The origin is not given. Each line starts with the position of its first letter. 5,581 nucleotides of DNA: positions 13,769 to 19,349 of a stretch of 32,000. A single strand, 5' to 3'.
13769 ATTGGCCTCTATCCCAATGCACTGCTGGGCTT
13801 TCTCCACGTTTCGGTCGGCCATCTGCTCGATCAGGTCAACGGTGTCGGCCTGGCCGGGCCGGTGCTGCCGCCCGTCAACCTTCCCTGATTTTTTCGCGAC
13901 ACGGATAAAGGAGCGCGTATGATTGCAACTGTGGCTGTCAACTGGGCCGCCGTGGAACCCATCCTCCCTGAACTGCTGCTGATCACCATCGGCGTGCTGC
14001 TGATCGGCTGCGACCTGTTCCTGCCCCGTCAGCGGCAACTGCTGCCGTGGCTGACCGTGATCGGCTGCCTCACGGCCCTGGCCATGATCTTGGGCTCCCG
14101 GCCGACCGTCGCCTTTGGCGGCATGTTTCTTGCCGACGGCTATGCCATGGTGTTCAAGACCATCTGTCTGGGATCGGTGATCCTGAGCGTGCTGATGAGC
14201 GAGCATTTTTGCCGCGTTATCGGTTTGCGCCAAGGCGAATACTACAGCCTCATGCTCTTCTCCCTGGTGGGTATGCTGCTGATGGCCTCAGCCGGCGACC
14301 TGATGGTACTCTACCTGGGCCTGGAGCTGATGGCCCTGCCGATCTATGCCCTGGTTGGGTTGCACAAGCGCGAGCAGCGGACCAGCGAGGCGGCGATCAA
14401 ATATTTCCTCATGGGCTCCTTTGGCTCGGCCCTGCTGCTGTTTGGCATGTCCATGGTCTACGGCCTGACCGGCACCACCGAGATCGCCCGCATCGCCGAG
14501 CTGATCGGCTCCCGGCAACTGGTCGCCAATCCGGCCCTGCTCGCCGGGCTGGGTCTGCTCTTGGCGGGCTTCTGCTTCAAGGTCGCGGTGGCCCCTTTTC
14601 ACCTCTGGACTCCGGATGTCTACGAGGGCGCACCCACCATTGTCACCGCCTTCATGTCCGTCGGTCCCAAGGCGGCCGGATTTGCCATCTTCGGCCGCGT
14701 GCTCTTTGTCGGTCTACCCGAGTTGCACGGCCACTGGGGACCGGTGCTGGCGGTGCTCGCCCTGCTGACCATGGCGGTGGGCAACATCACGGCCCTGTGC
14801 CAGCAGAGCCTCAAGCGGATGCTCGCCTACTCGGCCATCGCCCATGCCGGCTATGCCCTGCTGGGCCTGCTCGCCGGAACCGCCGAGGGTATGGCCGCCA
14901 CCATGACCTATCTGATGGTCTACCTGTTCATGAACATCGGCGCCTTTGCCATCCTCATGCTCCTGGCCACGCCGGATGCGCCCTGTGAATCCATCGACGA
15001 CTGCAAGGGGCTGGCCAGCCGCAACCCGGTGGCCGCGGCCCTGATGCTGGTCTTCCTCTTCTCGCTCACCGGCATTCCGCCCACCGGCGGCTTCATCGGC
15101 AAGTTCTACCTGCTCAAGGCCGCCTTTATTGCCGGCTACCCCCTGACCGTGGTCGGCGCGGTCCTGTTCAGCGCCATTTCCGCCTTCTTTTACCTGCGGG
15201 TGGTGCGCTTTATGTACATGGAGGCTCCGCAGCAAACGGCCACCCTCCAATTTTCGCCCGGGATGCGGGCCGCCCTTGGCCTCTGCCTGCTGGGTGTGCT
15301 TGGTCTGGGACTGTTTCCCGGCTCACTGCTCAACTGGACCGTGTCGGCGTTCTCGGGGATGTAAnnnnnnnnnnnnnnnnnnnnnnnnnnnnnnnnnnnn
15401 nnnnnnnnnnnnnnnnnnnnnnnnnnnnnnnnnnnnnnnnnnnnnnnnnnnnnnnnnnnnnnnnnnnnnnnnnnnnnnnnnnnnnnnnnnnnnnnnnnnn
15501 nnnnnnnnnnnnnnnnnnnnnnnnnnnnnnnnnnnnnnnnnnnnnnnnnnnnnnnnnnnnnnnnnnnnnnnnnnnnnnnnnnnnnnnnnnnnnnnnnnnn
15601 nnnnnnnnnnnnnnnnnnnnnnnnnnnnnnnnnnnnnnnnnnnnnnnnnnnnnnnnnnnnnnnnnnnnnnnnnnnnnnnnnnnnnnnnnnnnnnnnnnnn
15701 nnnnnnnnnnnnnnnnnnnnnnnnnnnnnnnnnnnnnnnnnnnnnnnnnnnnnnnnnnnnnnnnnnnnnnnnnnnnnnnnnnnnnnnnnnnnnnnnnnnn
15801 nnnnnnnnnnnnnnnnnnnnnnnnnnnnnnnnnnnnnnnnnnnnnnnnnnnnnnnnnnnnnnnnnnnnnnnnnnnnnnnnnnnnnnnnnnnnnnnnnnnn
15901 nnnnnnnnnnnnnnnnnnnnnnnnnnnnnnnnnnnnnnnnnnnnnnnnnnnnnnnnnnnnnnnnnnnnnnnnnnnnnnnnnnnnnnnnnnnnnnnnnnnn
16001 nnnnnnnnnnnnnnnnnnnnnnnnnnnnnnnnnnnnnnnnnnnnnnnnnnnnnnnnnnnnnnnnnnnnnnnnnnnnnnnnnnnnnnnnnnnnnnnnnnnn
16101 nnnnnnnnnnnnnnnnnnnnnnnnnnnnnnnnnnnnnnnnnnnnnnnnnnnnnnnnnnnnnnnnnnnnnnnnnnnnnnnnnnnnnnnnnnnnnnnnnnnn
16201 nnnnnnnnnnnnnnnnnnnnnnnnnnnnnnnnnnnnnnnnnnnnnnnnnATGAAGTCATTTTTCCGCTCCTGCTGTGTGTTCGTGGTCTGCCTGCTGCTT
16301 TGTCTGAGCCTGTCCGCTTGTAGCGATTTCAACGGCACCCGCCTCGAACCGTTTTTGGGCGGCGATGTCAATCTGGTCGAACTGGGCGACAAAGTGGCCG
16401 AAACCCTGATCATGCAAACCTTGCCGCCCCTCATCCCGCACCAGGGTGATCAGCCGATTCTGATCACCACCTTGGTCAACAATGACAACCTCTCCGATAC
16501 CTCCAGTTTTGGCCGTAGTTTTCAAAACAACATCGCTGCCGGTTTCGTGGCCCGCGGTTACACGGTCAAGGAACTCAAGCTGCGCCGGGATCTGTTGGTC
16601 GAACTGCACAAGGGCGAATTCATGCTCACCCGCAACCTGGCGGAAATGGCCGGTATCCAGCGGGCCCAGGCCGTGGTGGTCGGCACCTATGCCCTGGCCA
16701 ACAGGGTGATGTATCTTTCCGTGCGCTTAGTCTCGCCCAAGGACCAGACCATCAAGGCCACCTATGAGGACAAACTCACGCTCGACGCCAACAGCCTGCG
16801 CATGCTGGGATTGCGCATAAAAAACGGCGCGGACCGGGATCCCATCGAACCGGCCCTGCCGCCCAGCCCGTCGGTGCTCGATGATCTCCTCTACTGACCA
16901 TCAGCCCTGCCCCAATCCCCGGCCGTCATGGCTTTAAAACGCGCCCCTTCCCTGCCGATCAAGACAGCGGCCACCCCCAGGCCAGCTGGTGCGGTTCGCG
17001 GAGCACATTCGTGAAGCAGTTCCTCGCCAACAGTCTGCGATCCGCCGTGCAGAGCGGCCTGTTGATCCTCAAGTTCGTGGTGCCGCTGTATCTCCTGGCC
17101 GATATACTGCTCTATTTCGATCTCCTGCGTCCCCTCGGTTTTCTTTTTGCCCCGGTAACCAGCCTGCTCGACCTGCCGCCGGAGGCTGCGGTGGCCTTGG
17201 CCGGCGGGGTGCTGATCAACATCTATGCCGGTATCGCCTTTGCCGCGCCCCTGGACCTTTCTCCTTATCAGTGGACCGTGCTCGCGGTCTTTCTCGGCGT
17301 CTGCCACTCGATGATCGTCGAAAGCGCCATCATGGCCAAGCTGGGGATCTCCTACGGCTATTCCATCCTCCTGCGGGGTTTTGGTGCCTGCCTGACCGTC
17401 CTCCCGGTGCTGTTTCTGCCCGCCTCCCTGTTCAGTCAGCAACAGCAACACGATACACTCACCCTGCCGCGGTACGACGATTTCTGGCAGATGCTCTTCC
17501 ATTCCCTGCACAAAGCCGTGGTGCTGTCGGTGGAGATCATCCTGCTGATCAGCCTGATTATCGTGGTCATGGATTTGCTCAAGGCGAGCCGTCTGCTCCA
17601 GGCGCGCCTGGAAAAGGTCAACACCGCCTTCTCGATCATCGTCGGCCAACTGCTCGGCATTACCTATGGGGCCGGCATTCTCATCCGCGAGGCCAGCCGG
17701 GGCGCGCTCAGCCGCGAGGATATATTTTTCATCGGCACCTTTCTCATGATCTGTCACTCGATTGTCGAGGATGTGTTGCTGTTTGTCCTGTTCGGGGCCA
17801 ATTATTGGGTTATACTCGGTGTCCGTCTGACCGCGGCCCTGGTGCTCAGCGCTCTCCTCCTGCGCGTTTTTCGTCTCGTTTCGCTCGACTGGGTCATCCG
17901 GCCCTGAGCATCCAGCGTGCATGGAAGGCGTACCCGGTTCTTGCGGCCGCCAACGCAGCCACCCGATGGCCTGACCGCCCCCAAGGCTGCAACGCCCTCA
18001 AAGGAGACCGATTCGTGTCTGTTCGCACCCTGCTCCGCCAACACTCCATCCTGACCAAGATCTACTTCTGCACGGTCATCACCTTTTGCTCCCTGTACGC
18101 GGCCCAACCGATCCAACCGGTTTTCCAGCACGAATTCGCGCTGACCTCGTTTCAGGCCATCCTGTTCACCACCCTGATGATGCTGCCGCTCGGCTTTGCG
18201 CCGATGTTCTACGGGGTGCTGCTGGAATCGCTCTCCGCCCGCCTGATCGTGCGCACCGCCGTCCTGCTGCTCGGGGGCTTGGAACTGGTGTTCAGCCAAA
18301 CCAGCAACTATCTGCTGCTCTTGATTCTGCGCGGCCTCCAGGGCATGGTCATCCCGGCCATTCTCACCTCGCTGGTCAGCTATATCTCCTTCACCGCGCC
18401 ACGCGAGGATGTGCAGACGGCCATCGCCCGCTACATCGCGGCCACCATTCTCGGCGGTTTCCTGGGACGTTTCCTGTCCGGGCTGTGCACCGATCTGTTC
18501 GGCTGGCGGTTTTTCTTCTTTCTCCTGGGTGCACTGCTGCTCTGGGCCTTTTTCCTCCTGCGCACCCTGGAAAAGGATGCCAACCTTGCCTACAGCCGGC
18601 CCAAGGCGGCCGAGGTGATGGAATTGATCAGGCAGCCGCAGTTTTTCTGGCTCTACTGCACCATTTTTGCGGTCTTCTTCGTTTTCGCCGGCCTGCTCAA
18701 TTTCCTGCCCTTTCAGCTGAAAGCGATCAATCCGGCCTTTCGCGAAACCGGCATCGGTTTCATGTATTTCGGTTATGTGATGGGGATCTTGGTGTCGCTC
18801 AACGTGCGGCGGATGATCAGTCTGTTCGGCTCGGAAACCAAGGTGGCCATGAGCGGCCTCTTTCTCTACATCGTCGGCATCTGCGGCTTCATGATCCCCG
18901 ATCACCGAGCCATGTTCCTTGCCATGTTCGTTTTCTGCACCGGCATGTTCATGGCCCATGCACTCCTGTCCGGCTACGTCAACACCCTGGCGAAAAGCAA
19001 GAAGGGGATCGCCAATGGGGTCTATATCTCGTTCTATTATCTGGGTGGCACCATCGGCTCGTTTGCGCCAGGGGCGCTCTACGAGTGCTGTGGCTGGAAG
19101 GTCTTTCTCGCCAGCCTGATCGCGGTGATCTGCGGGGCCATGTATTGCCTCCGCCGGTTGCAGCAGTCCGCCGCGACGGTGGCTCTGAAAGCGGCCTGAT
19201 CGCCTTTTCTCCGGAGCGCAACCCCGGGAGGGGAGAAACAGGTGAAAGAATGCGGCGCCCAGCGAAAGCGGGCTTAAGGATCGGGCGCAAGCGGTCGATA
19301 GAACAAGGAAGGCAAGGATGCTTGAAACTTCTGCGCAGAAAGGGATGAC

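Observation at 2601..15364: Cytoplasmic Psr/Phs-like molybdoenzyme plus four-cluster ferredoxin subunit placed directly in front of an EFG-less nuo operon: candidate non-NADH electron-input module for complex I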

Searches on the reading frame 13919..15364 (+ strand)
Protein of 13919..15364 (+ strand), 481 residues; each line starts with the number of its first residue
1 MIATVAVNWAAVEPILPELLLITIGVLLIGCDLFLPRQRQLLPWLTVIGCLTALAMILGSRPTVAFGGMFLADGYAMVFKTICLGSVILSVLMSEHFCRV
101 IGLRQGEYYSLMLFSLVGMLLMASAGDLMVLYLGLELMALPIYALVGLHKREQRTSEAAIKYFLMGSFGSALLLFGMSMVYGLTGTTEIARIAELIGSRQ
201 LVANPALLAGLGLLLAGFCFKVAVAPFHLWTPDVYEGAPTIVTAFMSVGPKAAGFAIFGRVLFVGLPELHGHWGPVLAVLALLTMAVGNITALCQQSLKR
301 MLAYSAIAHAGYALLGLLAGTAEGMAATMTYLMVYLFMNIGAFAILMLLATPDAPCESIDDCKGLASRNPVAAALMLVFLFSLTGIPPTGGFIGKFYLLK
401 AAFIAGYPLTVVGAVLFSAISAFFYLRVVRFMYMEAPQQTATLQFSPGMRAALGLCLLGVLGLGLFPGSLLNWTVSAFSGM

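Call 9: search_protein_families(library=pfam, proteins=[window:13919-15364:+])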
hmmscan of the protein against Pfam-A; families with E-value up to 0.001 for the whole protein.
window:13919-15364:+ (481 aa): 1 family
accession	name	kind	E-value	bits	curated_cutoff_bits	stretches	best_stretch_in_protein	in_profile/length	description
PF00361.26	Proton_antipo_M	-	6.5e-79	265.6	21.5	1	125-419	1-292/294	NADH:quinone oxidoreductase/Mrp antiporter, TM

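Call 83: search_protein_families(library=ncbifam, proteins=[window:13919-15364:+], max_evalue=1e-10)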
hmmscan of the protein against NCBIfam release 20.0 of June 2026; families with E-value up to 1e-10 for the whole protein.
window:13919-15364:+ (481 aa): 69 families (the best 25 are shown)
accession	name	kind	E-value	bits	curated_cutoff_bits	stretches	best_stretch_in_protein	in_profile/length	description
NF004442.0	PRK05777.1-5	equivalog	9e-139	463.5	523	1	10-479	6-479/483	NADH-quinone oxidoreductase subunit NuoN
TIGR01770.1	NDH_I_N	subfamily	3.4e-134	448.4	332.6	1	13-468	2-469/472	NADH-quinone oxidoreductase subunit NuoN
NF004440.0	PRK05777.1-3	equivalog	2.4e-127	425.7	519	1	11-456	7-451/477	NADH-quinone oxidoreductase subunit NuoN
NF004441.0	PRK05777.1-4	equivalog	2.8e-111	372.7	477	1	101-477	140-519/524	NADH-quinone oxidoreductase subunit NuoN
NF002701.0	PRK02504.1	equivalog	2.4e-105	352.9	569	1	13-441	13-442/513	NAD(P)H-quinone oxidoreductase subunit N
NF004446.0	PRK05777.2-4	equivalog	1.2e-103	347.9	590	1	13-469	12-486/502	NADH-quinone oxidoreductase subunit NuoN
NF004444.0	PRK05777.2-2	equivalog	1.2e-91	308.2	496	1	5-442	7-450/496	NADH-quinone oxidoreductase subunit NuoN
NF004443.0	PRK05777.2-1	equivalog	1.2e-82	278.7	626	1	15-473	14-487/506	NADH-quinone oxidoreductase subunit NuoN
NF004439.0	PRK05777.1-1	equivalog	1.7e-82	277.9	531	1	18-472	13-476/485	NADH-quinone oxidoreductase subunit NuoN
NF004445.0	PRK05777.2-3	equivalog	1.1e-73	248.9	408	1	12-445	7-443/475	NADH-quinone oxidoreductase subunit NuoN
NF004447.0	PRK05777.2-5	equivalog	1.3e-67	228.9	547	1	15-450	4-439/458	NADH-quinone oxidoreductase subunit NuoN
NF004448.0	PRK05777.2-6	equivalog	5.8e-62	210.3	869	1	10-441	13-450/492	NADH-quinone oxidoreductase subunit NuoN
TIGR01972.1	NDH_I_M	subfamily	1e-48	166.2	263.8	1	87-477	91-478/486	NADH-quinone oxidoreductase subunit M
NF006241.0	PRK08377.1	equivalog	4.3e-48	164.6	645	1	56-472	62-468/494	NADH dehydrogenase subunit N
NF006240.0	PRK08376.1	subfamily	4.4e-47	161.1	662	1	86-472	103-497/521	putative monovalent cation/H+ antiporter subunit D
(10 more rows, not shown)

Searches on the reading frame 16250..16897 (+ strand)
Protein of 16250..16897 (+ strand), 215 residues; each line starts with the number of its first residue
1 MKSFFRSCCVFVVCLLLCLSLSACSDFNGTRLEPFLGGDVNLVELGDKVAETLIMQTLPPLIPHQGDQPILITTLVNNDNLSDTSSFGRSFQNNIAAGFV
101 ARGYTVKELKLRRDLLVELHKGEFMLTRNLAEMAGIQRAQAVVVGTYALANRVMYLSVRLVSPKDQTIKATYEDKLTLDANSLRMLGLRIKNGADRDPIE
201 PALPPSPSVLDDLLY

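Call 9: search_protein_families(library=pfam, proteins=[window:16250-16897:+])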
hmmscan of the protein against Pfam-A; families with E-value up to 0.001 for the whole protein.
window:16250-16897:+ (215 aa): 1 family
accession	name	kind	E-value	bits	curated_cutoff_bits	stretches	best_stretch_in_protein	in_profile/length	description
PF17680.6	FlgO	-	1e-29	103.5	22.6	1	54-179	8-128/130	FlgO protein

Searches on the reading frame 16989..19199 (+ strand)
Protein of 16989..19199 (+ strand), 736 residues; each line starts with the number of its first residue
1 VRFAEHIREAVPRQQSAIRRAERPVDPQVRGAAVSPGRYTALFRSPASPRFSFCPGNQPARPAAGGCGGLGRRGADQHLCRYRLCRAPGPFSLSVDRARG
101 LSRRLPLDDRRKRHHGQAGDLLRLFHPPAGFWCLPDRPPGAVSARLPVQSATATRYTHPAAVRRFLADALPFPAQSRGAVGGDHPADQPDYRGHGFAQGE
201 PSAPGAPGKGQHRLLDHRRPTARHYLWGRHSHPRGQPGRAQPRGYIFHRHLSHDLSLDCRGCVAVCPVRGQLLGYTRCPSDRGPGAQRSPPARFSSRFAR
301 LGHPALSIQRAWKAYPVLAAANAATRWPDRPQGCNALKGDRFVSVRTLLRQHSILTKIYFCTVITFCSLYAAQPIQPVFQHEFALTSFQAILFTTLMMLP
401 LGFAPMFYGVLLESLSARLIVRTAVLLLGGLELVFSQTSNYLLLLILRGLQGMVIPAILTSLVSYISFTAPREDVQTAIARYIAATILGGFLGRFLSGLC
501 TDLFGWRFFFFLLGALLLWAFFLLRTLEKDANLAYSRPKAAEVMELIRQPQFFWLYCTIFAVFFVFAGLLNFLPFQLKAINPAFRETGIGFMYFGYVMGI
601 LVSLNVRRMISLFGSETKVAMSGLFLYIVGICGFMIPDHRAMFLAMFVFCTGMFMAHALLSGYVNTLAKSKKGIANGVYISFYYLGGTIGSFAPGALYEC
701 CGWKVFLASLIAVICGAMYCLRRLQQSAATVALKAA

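Call 9: search_protein_families(library=pfam, proteins=[window:16989-19199:+])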
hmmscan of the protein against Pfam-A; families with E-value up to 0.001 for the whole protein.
window:16989-19199:+ (736 aa): 1 family
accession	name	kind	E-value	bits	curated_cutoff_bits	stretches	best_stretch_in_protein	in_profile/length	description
PF07690.21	MFS_1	-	5.8e-35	121.3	33.4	2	358-690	1-346/347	Major Facilitator Superfamily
